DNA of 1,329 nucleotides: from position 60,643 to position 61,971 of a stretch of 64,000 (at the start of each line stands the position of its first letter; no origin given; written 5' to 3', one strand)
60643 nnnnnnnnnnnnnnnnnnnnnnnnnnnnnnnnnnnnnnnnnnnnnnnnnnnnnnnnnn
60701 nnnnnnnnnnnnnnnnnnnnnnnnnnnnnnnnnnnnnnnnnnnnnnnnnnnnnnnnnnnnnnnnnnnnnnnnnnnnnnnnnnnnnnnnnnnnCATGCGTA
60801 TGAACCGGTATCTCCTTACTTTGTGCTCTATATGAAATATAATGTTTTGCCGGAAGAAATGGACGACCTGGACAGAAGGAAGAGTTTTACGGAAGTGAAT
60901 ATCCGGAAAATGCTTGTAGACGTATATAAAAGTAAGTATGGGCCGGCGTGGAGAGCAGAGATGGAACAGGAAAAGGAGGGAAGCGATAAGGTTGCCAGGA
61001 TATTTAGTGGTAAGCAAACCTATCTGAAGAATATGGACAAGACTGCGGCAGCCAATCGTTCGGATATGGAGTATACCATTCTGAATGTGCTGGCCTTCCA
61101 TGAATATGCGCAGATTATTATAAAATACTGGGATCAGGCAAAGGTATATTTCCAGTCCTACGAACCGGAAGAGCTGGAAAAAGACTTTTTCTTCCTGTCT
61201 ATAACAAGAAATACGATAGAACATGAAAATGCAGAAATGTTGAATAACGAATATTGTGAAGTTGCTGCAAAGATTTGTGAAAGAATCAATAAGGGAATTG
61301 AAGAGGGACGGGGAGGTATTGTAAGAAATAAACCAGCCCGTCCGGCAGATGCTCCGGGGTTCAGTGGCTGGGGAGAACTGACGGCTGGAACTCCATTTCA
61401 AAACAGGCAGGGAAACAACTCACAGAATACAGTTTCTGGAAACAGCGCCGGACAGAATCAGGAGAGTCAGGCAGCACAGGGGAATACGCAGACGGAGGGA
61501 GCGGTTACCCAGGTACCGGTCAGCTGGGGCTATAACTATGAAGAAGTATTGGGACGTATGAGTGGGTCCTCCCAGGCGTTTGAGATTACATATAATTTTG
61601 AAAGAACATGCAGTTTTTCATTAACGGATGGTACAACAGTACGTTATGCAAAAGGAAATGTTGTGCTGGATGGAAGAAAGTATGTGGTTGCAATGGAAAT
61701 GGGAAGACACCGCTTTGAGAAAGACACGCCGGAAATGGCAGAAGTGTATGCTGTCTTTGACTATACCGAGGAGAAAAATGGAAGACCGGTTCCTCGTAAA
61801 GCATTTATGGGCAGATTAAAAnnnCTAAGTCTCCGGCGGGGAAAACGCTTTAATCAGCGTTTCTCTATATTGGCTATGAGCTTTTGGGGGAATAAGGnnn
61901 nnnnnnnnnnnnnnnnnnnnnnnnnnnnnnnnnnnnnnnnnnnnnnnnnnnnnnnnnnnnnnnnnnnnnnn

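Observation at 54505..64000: Co-directional four-NTPase operon with a HEPN domain that I cannot assign to a named system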

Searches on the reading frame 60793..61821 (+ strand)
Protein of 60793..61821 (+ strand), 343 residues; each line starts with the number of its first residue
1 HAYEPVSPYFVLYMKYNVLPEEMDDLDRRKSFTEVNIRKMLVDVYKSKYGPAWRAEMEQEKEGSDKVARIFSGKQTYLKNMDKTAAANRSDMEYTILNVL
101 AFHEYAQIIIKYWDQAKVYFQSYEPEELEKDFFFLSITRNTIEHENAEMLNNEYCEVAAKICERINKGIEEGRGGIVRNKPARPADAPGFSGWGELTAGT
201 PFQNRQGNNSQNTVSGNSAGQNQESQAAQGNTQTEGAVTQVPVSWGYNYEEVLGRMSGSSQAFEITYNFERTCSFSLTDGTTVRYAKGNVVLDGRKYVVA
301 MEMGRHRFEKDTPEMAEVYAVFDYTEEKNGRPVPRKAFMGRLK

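Call 97: predict_structure(alignment_id=A4)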
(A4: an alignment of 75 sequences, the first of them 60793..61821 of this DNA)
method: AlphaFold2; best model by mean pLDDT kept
length: 343 residues; sequences in the alignment: 75
mean_pLDDT: 71.3   pTM: 0.62
mean pLDDT of the five models: 71.3, 70.7, 69.9, 69.3, 69.3
residues with pLDDT >= 90: 145; 70-90: 40; 50-70: 53; < 50: 105
segments of 3 or more residues with pLDDT < 50: 207-249, 251-262, 266-277, 280-287, 290-297, 302-317, 341-343
pLDDT, mean of each block of 10 residues (from residue 1): 67 83 94 98 97 93 83 95 96 95 97 97 94 95 92 93 97 93 67 79 49 37 39 29 36 44 48 47 45 48 38 44 64 60 42
secondary structure, 60 per line:
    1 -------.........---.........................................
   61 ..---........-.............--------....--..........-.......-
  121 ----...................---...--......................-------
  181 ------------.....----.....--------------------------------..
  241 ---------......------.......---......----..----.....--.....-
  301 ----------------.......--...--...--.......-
elements in order: H8-16 H20-62 H66-73 H75-87 H96-99 H102-111 H113-119 H125-143 H152-173 H193-197 H202-206 E250-255 E262-268 E272-277 E288-292 E295-299 E317-323 E326-328 E331-333 E336-342
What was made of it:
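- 60823..61320 (+): B HEPN domain (aa ~395-560), Swt1-like. The catalytic-type motif RNTIEH is at 61207-61224. The helical model has pLDDT >90 (call 97).
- On HEPN superfamily (B): The domain model is all-helical with pLDDT >90 (call 97).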

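Call 99: fold_search(model_id=the predicted structure, library=pdb)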
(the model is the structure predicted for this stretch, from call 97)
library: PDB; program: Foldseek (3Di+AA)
matches with E <= 10: 191; with E <= 0.001: 0
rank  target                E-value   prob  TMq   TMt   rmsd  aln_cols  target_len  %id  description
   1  1nty                  2.2e-01  0.08  0.13  0.13  22.2       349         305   10  Crystal structure of the first DH/PH domain of Trio to 1.7 A (released 2004-06-29)
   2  8ccr                  6.7e-01  0.13  0.11  0.26  11.2       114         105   13  Crystal structure of the T19D mutant of the de novo diheme binding 4D2 (released 2023-08-09)
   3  3kyj_A                9.7e-01  0.33  0.17  0.36  10.9       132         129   10  Crystal structure of the P1 domain of CheA3 in complex with CheY6 from R. sphaeroides (released 2010-02-16)
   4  3kyi_A                1.0e+00  0.20  0.13  0.28  10.9       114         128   10  Crystal structure of the phosphorylated P1 domain of CheA3 in complex with CheY6 from R. sphaeroides (released 2010-02-16)
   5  7fy8_E                1.1e+00  0.28  0.13  0.28  11.9       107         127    8  Crystal Structure of human FABP1 in complex with 2-[[4-cyclopropyl-5-methyl-3-[3-(trifluoromethyl)-1,2,4-oxadiazol-5-y (released 2023-06-14)
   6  5lcw_A                1.3e+00  0.11  0.11  0.04  12.9       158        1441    6  Cryo-EM structure of the Anaphase-promoting complex/Cyclosome, in complex with the Mitotic checkpoint complex (APC/C-M (released 2016-08-10)
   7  6o6n                  1.4e+00  0.09  0.15  0.22  16.4       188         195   15  Structure of the regulator FasR from Mycobacterium tuberculosis in complex with C20-CoA (released 2020-03-11)
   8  3szi_A                1.5e+00  0.08  0.11  0.18  14.8       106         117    8  Structure of apo shwanavidin (P21 form) (released 2012-04-25)
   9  7fy8_A                1.6e+00  0.20  0.13  0.28  12.5       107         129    8  Crystal Structure of human FABP1 in complex with 2-[[4-cyclopropyl-5-methyl-3-[3-(trifluoromethyl)-1,2,4-oxadiazol-5-y (released 2023-06-14)
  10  7zgn_B                1.6e+00  0.11  0.13  0.10   9.4       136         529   10  Plant/insect N-glycan active PNGase (released 2022-09-07)
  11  4u5a_D                1.7e+00  0.06  0.11  0.19  18.6       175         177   12  Sporozoite Protein for Cell Traversal (released 2014-12-24)
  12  6mxz_G                1.8e+00  0.03  0.08  0.14  14.7       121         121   18  Structure of 53BP1 Tudor domains in complex with small molecule UNC3474 (released 2019-11-27)
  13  8xl6_G                2.0e+00  0.12  0.12  0.18  15.8       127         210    8  Structure of human 3-methylcrotonyl-CoA carboxylase at apo-state (MCC-Apo) (released 2024-10-30)
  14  2l6h_MODEL_1_A        2.0e+00  0.03  0.09  0.17  19.6       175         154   16  Fat domain of focal adhesion kinase tethered to LD4 motif of paxillin via GGS linker (released 2012-05-30)
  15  8j99_A                2.1e+00  0.20  0.14  0.30  11.7       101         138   12  Human 3-methylcrotonyl-CoA carboxylase in BCS-mcoa state (released 2024-05-08)
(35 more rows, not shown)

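Call 103: fold_search(model_id=the predicted structure, library=viral)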
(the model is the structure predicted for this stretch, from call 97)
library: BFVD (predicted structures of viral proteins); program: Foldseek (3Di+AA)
matches with E <= 10: 451; with E <= 0.001: 0
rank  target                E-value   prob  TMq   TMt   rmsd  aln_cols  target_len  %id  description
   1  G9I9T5                5.5e-02  0.28  0.11  0.06  23.5       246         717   10  (no name in the UniProt tables at hand)
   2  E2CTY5                1.2e-01  0.09  0.12  0.10  26.1       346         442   11  ORF40L [Turbot reddish body iridovirus]
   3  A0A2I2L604            1.2e-01  0.08  0.10  0.09  74.6       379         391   13  Uncharacterized protein [Orpheovirus IHUMI-LCC2]
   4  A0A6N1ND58            1.4e-01  0.13  0.13  0.13  30.6       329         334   12  Uncharacterized protein [Tupanvirus deep ocean]
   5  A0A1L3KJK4            1.4e-01  0.08  0.13  0.10  24.7       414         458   10  (no name in the UniProt tables at hand)
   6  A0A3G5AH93            1.5e-01  0.21  0.18  0.18  19.3       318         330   10  Uncharacterized protein [Sylvanvirus sp.]
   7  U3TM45                1.5e-01  0.05  0.08  0.06  33.0       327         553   11  Putative tail fiber protein [Ralstonia phage RSB3]
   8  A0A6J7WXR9            1.6e-01  0.16  0.11  0.07  19.4       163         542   15  Uncharacterized protein [uncultured Caudovirales phage]
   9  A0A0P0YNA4            2.5e-01  0.28  0.18  0.26  23.1       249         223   12  (no name in the UniProt tables at hand)
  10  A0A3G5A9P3            2.5e-01  0.07  0.12  0.12  23.7       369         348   11  Uncharacterized protein [Hyperionvirus sp.]
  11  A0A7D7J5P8            2.6e-01  0.44  0.11  0.21  15.0       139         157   12  (no name in the UniProt tables at hand)
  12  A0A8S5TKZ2            2.6e-01  0.06  0.10  0.05  36.6       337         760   11  Hyaluronase tail fiber protein [Siphoviridae sp. ctGkF2]
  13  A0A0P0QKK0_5          2.7e-01  0.12  0.15  0.05  31.4       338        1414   13  (no name in the UniProt tables at hand)
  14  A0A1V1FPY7            3.7e-01  0.05  0.12  0.05  26.5       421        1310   11  RNA-directed RNA polymerase [Rosellinia necatrix quadrivirus 1]
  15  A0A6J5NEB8            4.1e-01  0.04  0.09  0.07  25.1       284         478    8  Phage-like element PBSX protein, XkdF [uncultured Caudovirales phage]
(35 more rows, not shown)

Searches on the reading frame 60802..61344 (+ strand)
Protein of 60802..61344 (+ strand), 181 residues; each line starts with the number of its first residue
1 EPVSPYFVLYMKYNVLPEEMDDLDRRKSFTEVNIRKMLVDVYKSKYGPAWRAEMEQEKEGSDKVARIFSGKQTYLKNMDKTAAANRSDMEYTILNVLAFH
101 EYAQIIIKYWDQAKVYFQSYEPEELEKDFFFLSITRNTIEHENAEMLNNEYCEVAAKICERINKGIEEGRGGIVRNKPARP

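Call 105: search_protein_families(library=pfam, alignment_id=A5, max_evalue=0.1)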
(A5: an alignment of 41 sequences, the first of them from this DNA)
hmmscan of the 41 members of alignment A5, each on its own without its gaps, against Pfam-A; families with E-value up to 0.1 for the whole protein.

A. member 1, seq(181 aa): 1 family
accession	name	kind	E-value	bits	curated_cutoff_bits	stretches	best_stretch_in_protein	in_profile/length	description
PF02677.20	QueH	-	0.013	16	23.5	1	7-152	26-167/175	Epoxyqueuosine reductase QueH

B. families by the number of members that match (of 41 scanned): 31 families (the first 25 are shown)
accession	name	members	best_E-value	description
PF18731.6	HEPN_Swt1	28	2.2e-07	Swt1-like HEPN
PF18735.6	HEPN_RiboL-PSP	6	5.1e-08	RiboL-PSP-HEPN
PF07751.16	Abi_2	6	2.4e-05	Abi-like protein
PF18739.6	HEPN_Apea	5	0.00062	Apea-like HEPN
PF18725.6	HEPN_SAV2148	2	0.0032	SAV2148-like HEPN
PF18737.6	HEPN_MAE_28990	2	0.0076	MAE_28990/MAE_18760-like HEPN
PF01031.25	Dynamin_M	1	0.00086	Dynamin central region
PF17561.7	TssO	1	0.0023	Type VI secretion system, TssO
PF15500.11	Ntox1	1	0.003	Putative RNase-like toxin, toxin_1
PF17006.10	DUF5087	1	0.0036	Domain of unknown function (DUF5087)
PF09448.16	MmlI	1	0.0043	Methylmuconolactone methyl-isomerase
PF09509.15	Hypoth_Ymh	1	0.0056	Protein of unknown function (Hypoth_ymh)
PF19643.4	DUF6146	1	0.007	Family of unknown function (DUF6146)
PF02677.20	QueH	1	0.013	Epoxyqueuosine reductase QueH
PF09432.15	THP2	1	0.019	Tho complex subunit THP2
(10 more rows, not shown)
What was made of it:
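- HEPN_Swt1 hits 28/41 members, best E 2.2e-7 (call 105).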

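Call 106: search_solved_structures(query=A5, max_evalue=10, show_alignments=2)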
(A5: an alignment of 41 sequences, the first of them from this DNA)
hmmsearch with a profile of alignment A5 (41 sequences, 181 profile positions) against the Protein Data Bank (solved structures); distinct sequences matched with E-value up to 10: 10.
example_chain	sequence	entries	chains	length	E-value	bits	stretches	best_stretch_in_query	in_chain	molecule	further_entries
5lec_A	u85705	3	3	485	0.022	17.7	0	14-59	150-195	DDD_D12_12_D12_12_D12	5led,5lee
6kuj_A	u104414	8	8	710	0.17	14.8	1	126-163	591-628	Polymerase 3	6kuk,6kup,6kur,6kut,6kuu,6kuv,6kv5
6b3i_A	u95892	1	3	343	0.21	14.5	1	37-116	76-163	Annexin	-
1aii_A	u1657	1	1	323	0.21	14.5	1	24-134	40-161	ANNEXIN III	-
1axn_A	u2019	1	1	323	0.21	14.5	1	24-134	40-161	ANNEXIN III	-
9oij_A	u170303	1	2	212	0.3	14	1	125-159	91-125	HepS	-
1dm5_A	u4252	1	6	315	0.36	13.7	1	28-87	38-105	ANNEXIN XII E105K MUTANT HOMOHEXAMER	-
1aei_A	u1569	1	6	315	0.43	13.5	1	33-78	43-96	ANNEXIN XII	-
1fse_A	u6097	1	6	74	0.58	13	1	13-46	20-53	GERE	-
4r5d_A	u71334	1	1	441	4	10.3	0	143-171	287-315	Leucine rich repeat protein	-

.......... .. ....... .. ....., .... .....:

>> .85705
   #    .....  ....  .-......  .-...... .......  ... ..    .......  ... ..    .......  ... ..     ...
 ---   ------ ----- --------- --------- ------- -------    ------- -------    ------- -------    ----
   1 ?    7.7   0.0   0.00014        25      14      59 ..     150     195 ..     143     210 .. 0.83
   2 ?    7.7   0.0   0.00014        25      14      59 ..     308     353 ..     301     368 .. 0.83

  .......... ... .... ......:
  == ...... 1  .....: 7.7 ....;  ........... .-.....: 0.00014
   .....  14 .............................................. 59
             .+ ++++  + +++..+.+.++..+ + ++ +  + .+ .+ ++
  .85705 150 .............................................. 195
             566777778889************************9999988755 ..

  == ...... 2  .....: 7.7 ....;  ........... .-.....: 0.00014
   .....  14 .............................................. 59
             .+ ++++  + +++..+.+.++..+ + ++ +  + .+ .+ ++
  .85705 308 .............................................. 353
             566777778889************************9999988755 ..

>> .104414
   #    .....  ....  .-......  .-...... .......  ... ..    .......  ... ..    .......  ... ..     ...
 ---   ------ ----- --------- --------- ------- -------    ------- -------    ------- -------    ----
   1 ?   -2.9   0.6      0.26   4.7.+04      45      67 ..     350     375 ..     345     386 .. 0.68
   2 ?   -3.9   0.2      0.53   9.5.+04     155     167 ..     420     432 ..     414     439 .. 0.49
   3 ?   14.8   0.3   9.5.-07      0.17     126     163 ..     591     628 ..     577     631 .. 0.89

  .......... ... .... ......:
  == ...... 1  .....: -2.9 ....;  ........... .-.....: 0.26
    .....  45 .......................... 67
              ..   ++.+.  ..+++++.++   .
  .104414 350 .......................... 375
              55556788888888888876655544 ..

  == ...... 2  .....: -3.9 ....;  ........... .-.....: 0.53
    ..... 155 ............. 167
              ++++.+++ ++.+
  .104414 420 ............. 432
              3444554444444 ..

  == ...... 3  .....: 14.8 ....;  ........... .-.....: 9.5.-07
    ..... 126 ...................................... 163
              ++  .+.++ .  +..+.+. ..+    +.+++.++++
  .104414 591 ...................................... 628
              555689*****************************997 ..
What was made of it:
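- On HEPN superfamily (B): The sequence profile against PDB gave only HepS at E 0.3 over the motif (call 106).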
